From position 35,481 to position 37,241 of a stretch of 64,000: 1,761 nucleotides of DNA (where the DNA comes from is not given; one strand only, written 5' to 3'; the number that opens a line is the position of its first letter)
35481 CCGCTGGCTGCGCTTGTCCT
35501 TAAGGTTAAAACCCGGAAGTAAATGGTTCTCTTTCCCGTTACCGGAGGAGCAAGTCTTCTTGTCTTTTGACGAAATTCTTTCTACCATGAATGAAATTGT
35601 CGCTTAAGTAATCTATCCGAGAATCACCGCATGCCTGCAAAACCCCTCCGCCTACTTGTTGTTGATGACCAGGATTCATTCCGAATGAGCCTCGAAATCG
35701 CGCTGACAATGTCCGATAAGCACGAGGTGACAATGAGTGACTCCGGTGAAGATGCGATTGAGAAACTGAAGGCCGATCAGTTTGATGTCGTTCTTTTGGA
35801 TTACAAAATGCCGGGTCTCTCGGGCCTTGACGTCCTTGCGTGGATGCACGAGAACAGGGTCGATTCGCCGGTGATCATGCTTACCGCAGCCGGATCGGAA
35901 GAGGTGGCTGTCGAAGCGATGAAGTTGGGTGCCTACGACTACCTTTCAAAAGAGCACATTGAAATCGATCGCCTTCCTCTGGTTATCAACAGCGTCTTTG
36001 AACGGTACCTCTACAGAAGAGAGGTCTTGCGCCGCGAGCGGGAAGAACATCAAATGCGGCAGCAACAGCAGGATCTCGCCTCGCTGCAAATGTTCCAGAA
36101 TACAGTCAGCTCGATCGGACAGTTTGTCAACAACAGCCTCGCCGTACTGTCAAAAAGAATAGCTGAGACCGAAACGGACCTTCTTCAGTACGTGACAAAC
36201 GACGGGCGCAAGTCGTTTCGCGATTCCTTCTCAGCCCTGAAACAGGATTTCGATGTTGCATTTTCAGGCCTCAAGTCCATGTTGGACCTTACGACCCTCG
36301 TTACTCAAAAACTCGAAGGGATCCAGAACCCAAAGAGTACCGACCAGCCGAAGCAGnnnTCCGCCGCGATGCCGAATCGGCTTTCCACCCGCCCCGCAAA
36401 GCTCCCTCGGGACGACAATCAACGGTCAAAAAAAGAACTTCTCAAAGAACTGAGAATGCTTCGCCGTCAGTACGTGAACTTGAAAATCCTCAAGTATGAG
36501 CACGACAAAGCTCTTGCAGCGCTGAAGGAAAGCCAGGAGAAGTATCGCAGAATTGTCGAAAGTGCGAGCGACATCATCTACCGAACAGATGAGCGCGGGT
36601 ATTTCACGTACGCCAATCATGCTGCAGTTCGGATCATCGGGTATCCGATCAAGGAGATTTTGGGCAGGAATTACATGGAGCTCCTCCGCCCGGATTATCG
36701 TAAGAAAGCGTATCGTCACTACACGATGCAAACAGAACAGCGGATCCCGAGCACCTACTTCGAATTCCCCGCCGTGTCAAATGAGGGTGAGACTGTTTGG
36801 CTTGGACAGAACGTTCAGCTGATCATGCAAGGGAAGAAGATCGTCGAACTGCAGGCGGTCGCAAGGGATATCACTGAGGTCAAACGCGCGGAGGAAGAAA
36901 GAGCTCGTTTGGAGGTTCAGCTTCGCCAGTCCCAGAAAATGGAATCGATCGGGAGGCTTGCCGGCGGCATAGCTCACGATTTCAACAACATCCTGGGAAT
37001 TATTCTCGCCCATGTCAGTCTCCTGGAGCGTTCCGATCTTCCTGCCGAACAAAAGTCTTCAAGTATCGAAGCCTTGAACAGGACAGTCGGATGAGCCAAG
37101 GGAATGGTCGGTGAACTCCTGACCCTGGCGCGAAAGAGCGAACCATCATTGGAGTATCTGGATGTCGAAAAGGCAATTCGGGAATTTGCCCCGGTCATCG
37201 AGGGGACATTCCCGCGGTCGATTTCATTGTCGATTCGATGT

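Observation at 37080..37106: Single in-frame TGA splits a PAS/HisKA/HATPase_c/REC hybrid histidine kinase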

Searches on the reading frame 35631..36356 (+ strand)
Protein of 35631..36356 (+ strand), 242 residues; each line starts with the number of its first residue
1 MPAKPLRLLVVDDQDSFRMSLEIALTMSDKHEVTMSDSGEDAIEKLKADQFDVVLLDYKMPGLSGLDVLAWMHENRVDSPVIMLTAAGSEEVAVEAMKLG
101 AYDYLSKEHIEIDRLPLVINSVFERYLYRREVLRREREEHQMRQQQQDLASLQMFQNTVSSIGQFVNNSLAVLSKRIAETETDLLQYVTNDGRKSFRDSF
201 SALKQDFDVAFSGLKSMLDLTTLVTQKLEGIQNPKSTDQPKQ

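Call 6: search_protein_families(library=pfam, proteins=[window:35631-36356:+], max_evalue=0.01)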
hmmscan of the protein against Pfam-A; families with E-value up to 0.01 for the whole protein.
window:35631-36356:+ (242 aa): 2 families
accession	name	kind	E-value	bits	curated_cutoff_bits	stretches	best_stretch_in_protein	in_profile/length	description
PF00072.30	Response_reg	-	1.2e-26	93.5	30.2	1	9-109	2-101/111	Response regulator receiver domain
PF20274.4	cREC_REC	-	0.00041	21.4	27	1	9-93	3-78/88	Cyclic-phosphate processing Receiver domain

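Call 53: search_protein_families(library=ncbifam, proteins=[window:35631-36356:+], max_evalue=0.001)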
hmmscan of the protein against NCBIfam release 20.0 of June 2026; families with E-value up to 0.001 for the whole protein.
window:35631-36356:+ (242 aa): 95 families (the best 25 are shown)
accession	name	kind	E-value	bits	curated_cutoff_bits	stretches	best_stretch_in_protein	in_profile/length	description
NF041946.1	LuxO_transreg_Vib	equivalog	2.1e-22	79.5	800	1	30-141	20-131/463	quorum-sensing sigma-54 dependent transcriptional regulator LuxO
NF006900.1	PRK09390.1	equivalog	6.6e-22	78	255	1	8-147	7-141/203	response regulator FixJ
NF008469.0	PRK11361.1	equivalog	1.1e-21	77.1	714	1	7-139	6-136/461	acetoacetate metabolism transcriptional regulator AtoC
NF045505.1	RR_RssB_Pseudo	equivalog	4.8e-21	75.2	700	1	5-158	5-158/394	two-component system response regulator RssB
TIGR01818.1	ntrC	equivalog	5.7e-20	71.5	558.6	1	9-180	2-168/463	nitrogen regulation protein NR(I)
NF053854.1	RespRegPhoBBctds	equivalog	2.8e-19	69.4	270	1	8-191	1-170/225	two-component system response regulator PhoB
NF052313.1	T9SS_RR_PorX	equivalog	6.7e-19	68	300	1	8-181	3-168/513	T9SS response regulator signal transducer PorX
NF008176.1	PRK10923.1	equivalog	1.1e-18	67.1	620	1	8-188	6-180/469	nitrogen regulation protein NR(I)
NF001965.0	PRK00742.1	subfamily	1.4e-18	67.3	293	1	5-129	3-130/357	chemotaxis-specific protein-glutamate methyltransferase CheB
TIGR02154.1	PhoB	equivalog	2.1e-17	63.2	296.2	1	7-188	4-166/226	phosphate regulon transcriptional regulator PhoB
NF051870.1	NAssimRespRegNtrX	equivalog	6.6e-17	61.5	600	1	8-163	4-159/452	nitrogen assimilation response regulator NtrX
NF007935.0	PRK10651.1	equivalog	1.7e-16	60.1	250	1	4-108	5-110/216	two-component system response regulator NarL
NF007135.0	PRK09581.1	equivalog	2e-16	59.9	474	1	7-180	4-174/457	PleD family two-component system response regulator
TIGR02875.1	spore_0_A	equivalog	2.2e-16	59.9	200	1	5-149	2-146/262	sporulation transcription factor Spo0A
NF033791.1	ActR_PrrA_rreg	equivalog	5.5e-16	59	250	1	8-108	4-103/173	ActR/PrrA/RegA family redox response regulator transcription factor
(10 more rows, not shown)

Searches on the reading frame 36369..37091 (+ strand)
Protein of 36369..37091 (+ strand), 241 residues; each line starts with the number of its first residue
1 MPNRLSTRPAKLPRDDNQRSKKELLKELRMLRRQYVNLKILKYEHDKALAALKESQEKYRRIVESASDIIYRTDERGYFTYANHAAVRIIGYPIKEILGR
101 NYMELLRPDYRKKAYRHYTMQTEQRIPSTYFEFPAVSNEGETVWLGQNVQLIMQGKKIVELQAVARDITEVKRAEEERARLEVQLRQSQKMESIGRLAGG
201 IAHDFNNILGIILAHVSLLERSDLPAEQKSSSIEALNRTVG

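Call 6: search_protein_families(library=pfam, proteins=[window:36369-37091:+], max_evalue=0.01)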
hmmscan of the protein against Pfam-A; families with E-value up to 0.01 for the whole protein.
window:36369-37091:+ (241 aa): 6 families
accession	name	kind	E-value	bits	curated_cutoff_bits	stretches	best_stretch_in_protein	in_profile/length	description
PF00989.32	PAS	-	1.3e-14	54.6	22.6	1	57-168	1-113/113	PAS fold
PF13426.13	PAS_9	-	3.7e-10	40.4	27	1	71-170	5-103/103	PAS domain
PF13188.13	PAS_8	-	2.9e-08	33.8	21.8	1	57-108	1-49/65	PAS domain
PF08447.18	PAS_3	-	2.1e-05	25.1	25.6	1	80-164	2-88/89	PAS fold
PF08448.16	PAS_4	-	2.9e-05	24.7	23.1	1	63-173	1-110/110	PAS fold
PF00512.31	HisKA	-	0.00067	20.1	26.9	1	195-230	3-38/66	His Kinase A (phospho-acceptor) domain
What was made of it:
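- HisKA passes the Pfam threshold only when the halves are fused (call 6).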

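Call 39: list_cluster_members(proteins=[window:36369-37091:+, L005:2266-2988:+])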
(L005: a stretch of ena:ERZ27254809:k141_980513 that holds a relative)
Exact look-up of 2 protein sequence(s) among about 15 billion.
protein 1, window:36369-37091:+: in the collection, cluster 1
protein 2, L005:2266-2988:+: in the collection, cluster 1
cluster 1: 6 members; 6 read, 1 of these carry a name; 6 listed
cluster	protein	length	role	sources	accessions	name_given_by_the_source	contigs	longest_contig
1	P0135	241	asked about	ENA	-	-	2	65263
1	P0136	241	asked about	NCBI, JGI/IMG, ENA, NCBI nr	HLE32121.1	MAG TPA: PAS domain S-box protein [Bacteroidota bacterium] | PAS domain S-box protein [Bacteroidota bacterium]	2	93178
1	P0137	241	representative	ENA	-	-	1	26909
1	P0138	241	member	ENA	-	-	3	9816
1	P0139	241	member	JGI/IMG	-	-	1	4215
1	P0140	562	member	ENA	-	-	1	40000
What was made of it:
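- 36369..37094 (+): N-terminal fragment ORF (241 aa): coiled coil, PAS, DHp helix alpha1 with the phospho-acceptor His203, and the first half of alpha2. NCBI annotates it as a separate protein, HLE32121.1 (call 39)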

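Call 48: find_encoding_contigs(protein=P0138, flank=1500, max_places=10)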
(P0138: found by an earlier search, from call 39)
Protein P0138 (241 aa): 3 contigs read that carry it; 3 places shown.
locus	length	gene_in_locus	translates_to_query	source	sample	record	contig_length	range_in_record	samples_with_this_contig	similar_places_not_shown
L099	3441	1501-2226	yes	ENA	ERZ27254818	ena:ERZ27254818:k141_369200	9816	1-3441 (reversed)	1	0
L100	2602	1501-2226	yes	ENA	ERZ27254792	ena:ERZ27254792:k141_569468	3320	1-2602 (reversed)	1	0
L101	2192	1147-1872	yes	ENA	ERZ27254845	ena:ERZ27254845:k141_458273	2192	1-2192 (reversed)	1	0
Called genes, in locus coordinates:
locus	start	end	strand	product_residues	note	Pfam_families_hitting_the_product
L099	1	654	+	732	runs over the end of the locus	PF22019:GlgB_N, PF02922:CBM_48, PF00128:Alpha-amylase, PF02806:Alpha-amylase_C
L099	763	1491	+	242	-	PF00072:Response_reg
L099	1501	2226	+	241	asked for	PF00989:PAS, PF13188:PAS_8, PF13426:PAS_9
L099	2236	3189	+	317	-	PF02518:HATPase_c, PF00072:Response_reg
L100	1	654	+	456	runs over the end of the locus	?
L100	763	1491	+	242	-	PF00072:Response_reg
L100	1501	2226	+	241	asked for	PF00989:PAS, PF13188:PAS_8, PF13426:PAS_9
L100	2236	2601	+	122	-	?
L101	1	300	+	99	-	?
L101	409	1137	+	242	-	PF00072:Response_reg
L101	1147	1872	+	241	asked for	PF00989:PAS, PF13188:PAS_8, PF13426:PAS_9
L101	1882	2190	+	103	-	?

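Call 49: find_encoding_contigs(protein=P0137, flank=1500, max_places=10)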
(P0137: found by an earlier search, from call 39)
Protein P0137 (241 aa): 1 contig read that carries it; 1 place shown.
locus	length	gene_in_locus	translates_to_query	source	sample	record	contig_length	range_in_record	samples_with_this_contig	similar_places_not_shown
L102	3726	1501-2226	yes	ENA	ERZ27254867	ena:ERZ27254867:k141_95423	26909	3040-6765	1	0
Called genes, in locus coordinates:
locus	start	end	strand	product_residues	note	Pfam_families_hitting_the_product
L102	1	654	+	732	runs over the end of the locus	PF22019:GlgB_N, PF02922:CBM_48, PF00128:Alpha-amylase, PF02806:Alpha-amylase_C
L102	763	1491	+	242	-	PF00072:Response_reg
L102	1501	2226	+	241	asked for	PF00989:PAS, PF13188:PAS_8, PF13426:PAS_9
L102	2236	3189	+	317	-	PF02518:HATPase_c, PF00072:Response_reg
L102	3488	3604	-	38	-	-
